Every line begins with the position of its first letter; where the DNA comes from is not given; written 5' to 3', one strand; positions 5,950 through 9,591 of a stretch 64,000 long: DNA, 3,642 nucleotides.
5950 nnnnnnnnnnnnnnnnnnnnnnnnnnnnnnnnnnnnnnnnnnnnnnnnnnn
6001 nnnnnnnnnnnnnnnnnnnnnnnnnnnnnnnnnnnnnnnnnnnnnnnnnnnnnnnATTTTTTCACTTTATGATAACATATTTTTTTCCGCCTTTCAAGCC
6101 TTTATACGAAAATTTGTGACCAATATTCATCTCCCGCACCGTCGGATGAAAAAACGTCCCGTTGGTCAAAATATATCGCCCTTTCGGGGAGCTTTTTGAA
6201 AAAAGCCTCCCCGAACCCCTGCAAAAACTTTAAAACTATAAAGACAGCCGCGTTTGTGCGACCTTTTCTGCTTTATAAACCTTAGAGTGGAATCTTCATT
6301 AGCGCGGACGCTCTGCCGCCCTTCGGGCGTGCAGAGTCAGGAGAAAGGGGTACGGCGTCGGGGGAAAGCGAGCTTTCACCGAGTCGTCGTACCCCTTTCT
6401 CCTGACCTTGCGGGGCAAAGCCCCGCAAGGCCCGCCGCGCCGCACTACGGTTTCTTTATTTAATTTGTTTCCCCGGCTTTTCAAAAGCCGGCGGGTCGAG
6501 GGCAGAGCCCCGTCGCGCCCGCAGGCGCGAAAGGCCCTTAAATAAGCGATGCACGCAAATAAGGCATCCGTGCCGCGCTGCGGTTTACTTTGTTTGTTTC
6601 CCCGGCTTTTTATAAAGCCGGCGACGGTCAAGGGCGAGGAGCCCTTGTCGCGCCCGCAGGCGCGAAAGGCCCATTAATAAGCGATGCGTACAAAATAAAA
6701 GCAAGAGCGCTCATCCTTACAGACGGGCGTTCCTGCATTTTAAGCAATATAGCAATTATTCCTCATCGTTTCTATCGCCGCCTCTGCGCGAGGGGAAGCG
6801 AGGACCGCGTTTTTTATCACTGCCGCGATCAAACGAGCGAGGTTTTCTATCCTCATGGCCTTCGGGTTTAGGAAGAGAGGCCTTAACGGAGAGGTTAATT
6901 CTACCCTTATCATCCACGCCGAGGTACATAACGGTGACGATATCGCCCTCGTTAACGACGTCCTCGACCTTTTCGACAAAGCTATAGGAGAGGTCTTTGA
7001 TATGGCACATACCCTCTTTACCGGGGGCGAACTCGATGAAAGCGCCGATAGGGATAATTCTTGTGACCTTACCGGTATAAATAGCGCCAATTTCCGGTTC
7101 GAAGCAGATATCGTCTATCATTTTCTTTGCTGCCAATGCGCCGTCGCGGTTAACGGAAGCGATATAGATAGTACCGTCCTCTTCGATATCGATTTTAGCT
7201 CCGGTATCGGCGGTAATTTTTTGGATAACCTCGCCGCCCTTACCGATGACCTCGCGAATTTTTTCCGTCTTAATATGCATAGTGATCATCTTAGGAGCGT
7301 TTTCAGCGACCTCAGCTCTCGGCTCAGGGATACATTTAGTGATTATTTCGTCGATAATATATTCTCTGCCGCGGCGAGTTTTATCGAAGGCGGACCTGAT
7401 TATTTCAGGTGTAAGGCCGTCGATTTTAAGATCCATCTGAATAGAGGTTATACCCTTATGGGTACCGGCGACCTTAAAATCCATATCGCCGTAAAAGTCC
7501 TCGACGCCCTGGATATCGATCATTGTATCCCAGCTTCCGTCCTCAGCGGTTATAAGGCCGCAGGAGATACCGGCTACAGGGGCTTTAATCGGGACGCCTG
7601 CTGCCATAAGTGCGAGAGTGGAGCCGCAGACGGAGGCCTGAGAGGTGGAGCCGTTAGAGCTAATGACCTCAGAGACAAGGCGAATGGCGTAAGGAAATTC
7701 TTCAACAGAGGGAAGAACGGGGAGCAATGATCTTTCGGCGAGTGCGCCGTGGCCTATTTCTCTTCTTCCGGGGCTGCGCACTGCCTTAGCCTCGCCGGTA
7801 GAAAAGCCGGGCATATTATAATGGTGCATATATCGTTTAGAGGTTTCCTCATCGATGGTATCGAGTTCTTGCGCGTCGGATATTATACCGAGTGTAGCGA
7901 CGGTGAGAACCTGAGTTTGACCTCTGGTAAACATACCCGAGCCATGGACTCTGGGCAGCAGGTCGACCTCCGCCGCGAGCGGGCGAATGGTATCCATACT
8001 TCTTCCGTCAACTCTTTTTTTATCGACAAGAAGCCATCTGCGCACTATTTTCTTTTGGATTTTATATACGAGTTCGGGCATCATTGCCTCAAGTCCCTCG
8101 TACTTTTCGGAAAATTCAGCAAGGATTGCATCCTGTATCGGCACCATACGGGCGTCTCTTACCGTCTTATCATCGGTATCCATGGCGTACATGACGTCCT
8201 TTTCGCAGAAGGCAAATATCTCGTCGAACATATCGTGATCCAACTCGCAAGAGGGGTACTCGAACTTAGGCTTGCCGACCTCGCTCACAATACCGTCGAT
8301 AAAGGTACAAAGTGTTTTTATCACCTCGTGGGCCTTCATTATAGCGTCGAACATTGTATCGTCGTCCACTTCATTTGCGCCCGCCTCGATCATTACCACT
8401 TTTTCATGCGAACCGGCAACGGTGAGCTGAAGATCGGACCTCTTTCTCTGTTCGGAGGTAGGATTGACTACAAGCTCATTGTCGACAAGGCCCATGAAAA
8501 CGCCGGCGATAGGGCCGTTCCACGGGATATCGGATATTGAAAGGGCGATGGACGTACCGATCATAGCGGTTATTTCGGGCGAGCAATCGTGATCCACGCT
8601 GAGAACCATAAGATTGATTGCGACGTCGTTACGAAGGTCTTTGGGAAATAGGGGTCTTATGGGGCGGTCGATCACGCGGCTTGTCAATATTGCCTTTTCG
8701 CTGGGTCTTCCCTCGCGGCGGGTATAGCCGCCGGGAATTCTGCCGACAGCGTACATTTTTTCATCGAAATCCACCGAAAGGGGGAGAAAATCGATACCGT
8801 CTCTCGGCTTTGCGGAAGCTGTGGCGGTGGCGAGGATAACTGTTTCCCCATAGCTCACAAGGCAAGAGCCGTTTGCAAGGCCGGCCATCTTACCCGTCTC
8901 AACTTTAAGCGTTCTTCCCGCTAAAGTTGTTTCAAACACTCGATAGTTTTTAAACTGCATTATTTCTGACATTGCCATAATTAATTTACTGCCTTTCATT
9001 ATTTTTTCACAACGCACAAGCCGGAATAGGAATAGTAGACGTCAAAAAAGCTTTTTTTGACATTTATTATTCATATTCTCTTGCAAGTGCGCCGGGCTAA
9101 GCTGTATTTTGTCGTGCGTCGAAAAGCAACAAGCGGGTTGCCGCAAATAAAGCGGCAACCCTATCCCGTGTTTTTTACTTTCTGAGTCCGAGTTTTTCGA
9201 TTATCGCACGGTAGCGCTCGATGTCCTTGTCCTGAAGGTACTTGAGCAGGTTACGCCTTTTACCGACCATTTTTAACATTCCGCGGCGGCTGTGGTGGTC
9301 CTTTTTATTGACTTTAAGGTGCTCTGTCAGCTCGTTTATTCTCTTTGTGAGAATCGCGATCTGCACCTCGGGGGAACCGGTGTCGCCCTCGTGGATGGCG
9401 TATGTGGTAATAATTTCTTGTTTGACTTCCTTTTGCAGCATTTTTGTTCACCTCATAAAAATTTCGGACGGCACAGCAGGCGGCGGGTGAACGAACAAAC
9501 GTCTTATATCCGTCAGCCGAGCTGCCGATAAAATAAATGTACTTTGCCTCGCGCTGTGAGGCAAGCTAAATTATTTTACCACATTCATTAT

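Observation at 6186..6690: Modular, hairpin-dense intergenic repeat family (A-C-B-B) at five loci in 64 kb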

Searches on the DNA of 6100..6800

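Call 7: search_rna_families(source=window, start=6100, end=6800, threshold=evalue, max_evalue=10)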
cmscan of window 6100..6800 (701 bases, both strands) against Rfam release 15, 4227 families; matches with E-value up to 10: 31.
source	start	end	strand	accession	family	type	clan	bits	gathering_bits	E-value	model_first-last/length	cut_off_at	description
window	6302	6427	+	RF04119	MIR1858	Gene; miRNA;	-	30.4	137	0.0041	1-197/197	no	MIR1858 microRNA precursor family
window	6331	6411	+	RF04159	MIR1437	Gene; miRNA;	-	29.8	168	0.0052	1-192/192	no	MIR1437 microRNA precursor family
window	6333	6410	+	RF04279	mir-H20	Gene; miRNA;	CL00141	29.4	99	0.0027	1-82/82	no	mir-H20 microRNA precursor family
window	6332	6411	+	RF04164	MIR1507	Gene; miRNA;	-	27.7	73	0.00043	1-107/107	no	MIR1507 microRNA precursor family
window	6331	6411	-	RF04159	MIR1437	Gene; miRNA;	-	26.6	168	0.026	1-192/192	no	MIR1437 microRNA precursor family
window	6328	6415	+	RF04168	MIR839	Gene; miRNA;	-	26.1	200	0.0049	1-267/267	no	MIR839 microRNA precursor family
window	6338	6404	-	RF03610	mir-H7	Gene; miRNA;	CL00141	23.2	94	0.18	1-69/69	no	mir-H7 microRNA precursor family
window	6325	6419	+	RF04166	mir-2278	Gene; miRNA;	-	22.5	93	0.15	1-96/96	no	mir-2278 microRNA precursor family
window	6346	6430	+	RF01730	Termite-leu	Cis-reg;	-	22.4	51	0.025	6-64/78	no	Termite-leu RNA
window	6336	6406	-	RF00942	mir-1224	Gene; miRNA;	-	21.9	105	0.27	1-86/86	no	mir-1224 microRNA precursor family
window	6358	6460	-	RF00516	ylbH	Cis-reg; leader;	-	21.8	50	0.025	1-122/122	no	ylbH leader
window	6416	6493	-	RF00518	speF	Cis-reg; leader;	-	21.7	37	0.0027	1-153/153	no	speF leader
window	6328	6412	+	RF03775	mir-7578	Gene; miRNA;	-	20.2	60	0.14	1-82/82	no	mir-7578 microRNA precursor family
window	6648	6736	-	RF02240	Xoo1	Gene; sRNA;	-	19.6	70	0.86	1-95/95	no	Xanthomonadaceae sRNA Xoo1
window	6513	6624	-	RF02240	Xoo1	Gene; sRNA;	-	19.4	70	0.95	1-95/95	no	Xanthomonadaceae sRNA Xoo1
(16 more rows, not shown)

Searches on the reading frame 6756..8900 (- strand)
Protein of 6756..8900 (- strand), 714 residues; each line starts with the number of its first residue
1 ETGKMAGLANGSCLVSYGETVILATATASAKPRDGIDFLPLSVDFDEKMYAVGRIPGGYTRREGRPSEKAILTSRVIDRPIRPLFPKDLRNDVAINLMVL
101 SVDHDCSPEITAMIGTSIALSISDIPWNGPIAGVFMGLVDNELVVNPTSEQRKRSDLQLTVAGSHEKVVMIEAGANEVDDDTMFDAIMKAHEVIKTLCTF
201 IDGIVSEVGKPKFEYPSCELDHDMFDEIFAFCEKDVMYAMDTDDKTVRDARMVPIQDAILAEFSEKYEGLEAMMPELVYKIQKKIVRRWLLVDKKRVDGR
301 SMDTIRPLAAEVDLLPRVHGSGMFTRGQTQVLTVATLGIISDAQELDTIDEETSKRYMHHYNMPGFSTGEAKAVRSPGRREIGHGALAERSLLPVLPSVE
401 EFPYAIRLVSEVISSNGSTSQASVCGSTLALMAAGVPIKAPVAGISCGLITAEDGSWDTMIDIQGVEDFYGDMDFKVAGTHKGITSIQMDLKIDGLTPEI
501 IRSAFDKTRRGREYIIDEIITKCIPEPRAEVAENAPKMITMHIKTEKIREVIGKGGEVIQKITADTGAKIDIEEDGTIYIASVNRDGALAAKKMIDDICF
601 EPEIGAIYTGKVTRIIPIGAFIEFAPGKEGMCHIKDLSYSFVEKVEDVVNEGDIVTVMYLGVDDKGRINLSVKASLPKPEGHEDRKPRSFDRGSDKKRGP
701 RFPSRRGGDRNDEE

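Call 40: find_homologous_proteins(query=window:6756-8900:-, max_evalue=1e-50)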
Query window:6756-8900:- (714 aa): 8000 proteins with E <= 1e-50 among 8000 candidates; the best 120 are listed.
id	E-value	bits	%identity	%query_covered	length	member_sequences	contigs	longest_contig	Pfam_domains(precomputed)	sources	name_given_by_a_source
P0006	0.0e+0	1604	100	100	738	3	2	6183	PF00013.36,PF03725.21,PF00575.30,PF03726.20,PF01138.28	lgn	-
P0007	0.0e+0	1514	93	100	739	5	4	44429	PF00013.36,PF03725.21,PF00575.30,PF03726.20,PF01138.28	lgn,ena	-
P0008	0.0e+0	1455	90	100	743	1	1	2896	PF00013.36,PF03725.21,PF00575.30,PF03726.20,PF01138.28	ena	-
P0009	0.0e+0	1450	90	100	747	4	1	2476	PF00013.36,PF03725.21,PF00575.30,PF03726.20,PF01138.28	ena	-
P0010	0.0e+0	1447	89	100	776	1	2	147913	PF00013.36,PF03725.21,PF00575.30,PF03726.20,PF01138.28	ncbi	-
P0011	0.0e+0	1442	89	100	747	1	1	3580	PF00013.36,PF03725.21,PF00575.30,PF03726.20,PF01138.28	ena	-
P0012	0.0e+0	1435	87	100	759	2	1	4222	PF00013.36,PF03725.21,PF00575.30,PF03726.20,PF01138.28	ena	-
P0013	0.0e+0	1426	87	100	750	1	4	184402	PF00013.36,PF03725.21,PF00575.30,PF03726.20,PF01138.28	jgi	-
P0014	0.0e+0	1326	84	99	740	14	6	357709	PF00013.36,PF03725.21,PF00575.30,PF03726.20,PF01138.28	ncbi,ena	-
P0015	0.0e+0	1326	86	96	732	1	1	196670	PF00013.36,PF03725.21,PF00575.30,PF03726.20,PF01138.28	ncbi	-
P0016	0.0e+0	1326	83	99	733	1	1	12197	PF00013.36,PF03725.21,PF00575.30,PF03726.20,PF01138.28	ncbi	-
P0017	0.0e+0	1325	83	99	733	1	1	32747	PF00013.36,PF03725.21,PF00575.30,PF03726.20,PF01138.28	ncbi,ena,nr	ncbi:MAG: polyribonucleotide nucleotidyltransferase [Clostridia bacterium]|nr:polyribonucleotide nuc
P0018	0.0e+0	1325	83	99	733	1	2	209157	PF00013.36,PF03725.21,PF00575.30,PF03726.20,PF01138.28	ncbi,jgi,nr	ncbi:MAG: polyribonucleotide nucleotidyltransferase [Ruminococcaceae bacterium]|nr:polyribonucleotid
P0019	0.0e+0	1323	83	99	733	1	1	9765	PF00013.36,PF03725.21,PF00575.30,PF03726.20,PF01138.28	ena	-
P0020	0.0e+0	1321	83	99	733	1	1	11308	PF00013.36,PF03725.21,PF00575.30,PF03726.20,PF01138.28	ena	-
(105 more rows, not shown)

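Call 41: find_encoding_contigs(protein=P0007, flank=10000, max_places=3)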
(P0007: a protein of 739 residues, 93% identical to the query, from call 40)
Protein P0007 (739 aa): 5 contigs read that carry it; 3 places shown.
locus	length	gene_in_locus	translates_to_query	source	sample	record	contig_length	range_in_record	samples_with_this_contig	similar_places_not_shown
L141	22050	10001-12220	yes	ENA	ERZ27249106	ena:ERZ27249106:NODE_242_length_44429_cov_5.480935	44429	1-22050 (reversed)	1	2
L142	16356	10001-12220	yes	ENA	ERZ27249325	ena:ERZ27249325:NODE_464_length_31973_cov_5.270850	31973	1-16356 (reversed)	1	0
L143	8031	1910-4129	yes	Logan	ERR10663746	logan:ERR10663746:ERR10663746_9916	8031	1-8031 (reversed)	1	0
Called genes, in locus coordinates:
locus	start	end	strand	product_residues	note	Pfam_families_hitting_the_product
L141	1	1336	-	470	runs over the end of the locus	PF01406:tRNA-synt_1e, PF09334:tRNA-synt_1g (faint)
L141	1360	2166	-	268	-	PF25087:GMPPB_C (faint), PF00132:Hexapep, PF14602:Hexapep_2 (weak)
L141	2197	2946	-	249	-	PF01163:RIO1 (faint), PF01636:APH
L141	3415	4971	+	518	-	-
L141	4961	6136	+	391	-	-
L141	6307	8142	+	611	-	PF13522:GATase_6, PF13537:GATase_7, PF00733:Asn_synthase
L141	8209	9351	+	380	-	-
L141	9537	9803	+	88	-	PF00312:Ribosomal_S15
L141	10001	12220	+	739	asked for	PF01138:RNase_PH, PF03725:RNase_PH_C, PF03726:PNPase, PF01138:RNase_PH, PF00013:KH_1, PF00575:S1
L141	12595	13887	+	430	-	PF01053:Cys_Met_Meta_PP, PF00155:Aminotran_1_2, PF01041:DegT_DnrJ_EryC1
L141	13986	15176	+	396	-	PF00266:Aminotran_5, PF01212:Beta_elim_lyase, PF01041:DegT_DnrJ_EryC1 (weak)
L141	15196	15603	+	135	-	PF01592:NifU_N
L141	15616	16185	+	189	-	-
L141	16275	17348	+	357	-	PF03054:tRNA_Me_trans, PF20259:tRNA_Me_trans_M, PF20258:tRNA_Me_trans_C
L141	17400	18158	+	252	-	PF00899:ThiF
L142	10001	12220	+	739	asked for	PF01138:RNase_PH, PF03725:RNase_PH_C, PF03726:PNPase, PF01138:RNase_PH, PF00013:KH_1, PF00575:S1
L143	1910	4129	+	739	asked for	PF01138:RNase_PH, PF03725:RNase_PH_C, PF03726:PNPase, PF01138:RNase_PH, PF00013:KH_1, PF00575:S1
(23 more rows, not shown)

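Call 42: find_encoding_contigs(protein=P0010, flank=10000, max_places=2)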
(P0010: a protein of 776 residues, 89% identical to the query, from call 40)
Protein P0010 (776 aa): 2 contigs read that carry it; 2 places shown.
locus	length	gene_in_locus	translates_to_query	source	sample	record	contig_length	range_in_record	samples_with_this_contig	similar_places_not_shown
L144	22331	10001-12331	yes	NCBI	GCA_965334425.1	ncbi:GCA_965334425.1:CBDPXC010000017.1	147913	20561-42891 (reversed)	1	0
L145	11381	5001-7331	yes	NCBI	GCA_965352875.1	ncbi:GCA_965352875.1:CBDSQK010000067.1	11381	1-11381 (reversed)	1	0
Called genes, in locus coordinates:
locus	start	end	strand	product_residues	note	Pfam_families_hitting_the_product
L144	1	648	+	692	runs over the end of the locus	PF00009:GTP_EFTU, PF03144:GTP_EFTU_D2 (weak), PF22042:EF-G_D2, PF14492:EFG_III, PF03764:EFG_IV, PF00679:EFG_C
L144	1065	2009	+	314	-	PF00198:2-oxoacid_dh (faint)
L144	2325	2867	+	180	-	-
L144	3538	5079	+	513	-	-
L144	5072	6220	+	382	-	-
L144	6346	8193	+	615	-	PF13522:GATase_6, PF13537:GATase_7, PF00733:Asn_synthase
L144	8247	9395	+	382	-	-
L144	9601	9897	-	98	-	-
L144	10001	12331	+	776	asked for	PF01138:RNase_PH, PF03725:RNase_PH_C, PF03726:PNPase, PF01138:RNase_PH, PF00013:KH_1, PF00575:S1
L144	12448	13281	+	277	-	PF13181:TPR_8 (faint), PF13176:TPR_7 (faint), PF13424:TPR_12 (faint), PF14559:TPR_19 (faint), PF14853:Fis1_TPR_C (faint), PF13374:TPR_10 (faint), PF00515:TPR_1 (weak), PF07719:TPR_2 (weak), +1 more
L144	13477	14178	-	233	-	PF19538:DUF6062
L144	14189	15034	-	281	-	PF07934:OGG_N, PF00730:HhH-GPD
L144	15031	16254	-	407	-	PF01704:UDPGP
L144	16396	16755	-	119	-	PF13384:HTH_23 (faint)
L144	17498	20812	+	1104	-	PF13416:SBP_bac_8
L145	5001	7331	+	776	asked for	PF01138:RNase_PH, PF03725:RNase_PH_C, PF03726:PNPase, PF01138:RNase_PH, PF00013:KH_1, PF00575:S1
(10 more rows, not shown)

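Call 43: find_encoding_contigs(protein=P0013, flank=10000, max_places=2)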
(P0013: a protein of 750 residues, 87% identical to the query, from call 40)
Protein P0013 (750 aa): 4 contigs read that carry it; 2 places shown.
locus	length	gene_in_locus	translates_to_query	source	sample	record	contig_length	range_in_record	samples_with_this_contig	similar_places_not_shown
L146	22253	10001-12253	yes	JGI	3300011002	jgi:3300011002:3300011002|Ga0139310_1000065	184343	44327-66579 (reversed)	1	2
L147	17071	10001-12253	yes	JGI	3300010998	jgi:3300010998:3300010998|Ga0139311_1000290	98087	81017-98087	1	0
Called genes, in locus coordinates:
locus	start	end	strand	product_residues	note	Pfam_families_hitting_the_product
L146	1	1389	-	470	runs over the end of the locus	PF01406:tRNA-synt_1e, PF09334:tRNA-synt_1g (faint), PF09190:DALR_2 (faint), PF23493:CysS_C (weak)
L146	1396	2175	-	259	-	PF14602:Hexapep_2 (faint), PF25087:GMPPB_C (faint), PF00132:Hexapep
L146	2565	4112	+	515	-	-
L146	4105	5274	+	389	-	-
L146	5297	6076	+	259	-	-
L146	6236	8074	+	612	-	PF13522:GATase_6, PF13537:GATase_7, PF00733:Asn_synthase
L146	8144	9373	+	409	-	-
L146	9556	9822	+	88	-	PF00312:Ribosomal_S15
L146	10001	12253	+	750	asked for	PF01138:RNase_PH, PF03725:RNase_PH_C, PF03726:PNPase, PF01138:RNase_PH, PF00013:KH_1, PF00575:S1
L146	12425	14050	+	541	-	PF13088:BNR_2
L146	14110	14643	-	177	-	PF00719:Pyrophosphatase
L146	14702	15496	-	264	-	PF00121:TIM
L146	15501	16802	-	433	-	PF00162:PGK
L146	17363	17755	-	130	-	-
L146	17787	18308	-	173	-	PF00466:Ribosomal_L10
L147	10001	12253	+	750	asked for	PF01138:RNase_PH, PF03725:RNase_PH_C, PF03726:PNPase, PF01138:RNase_PH, PF00013:KH_1, PF00575:S1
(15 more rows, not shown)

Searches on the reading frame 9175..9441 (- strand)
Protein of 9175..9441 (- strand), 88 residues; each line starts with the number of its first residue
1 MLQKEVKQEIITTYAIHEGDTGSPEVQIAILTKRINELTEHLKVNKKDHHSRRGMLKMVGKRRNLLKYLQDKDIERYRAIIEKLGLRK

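Call 68: search_protein_families(library=pfam, max_evalue=0.000001, proteins=[window:9175-9441:-])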
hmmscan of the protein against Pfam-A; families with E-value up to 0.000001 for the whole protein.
window:9175-9441:- (88 aa): 1 family
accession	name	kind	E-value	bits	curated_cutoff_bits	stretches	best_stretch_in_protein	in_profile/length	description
PF00312.27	Ribosomal_S15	-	7.6e-40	135.4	31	1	7-87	1-81/81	Ribosomal protein S15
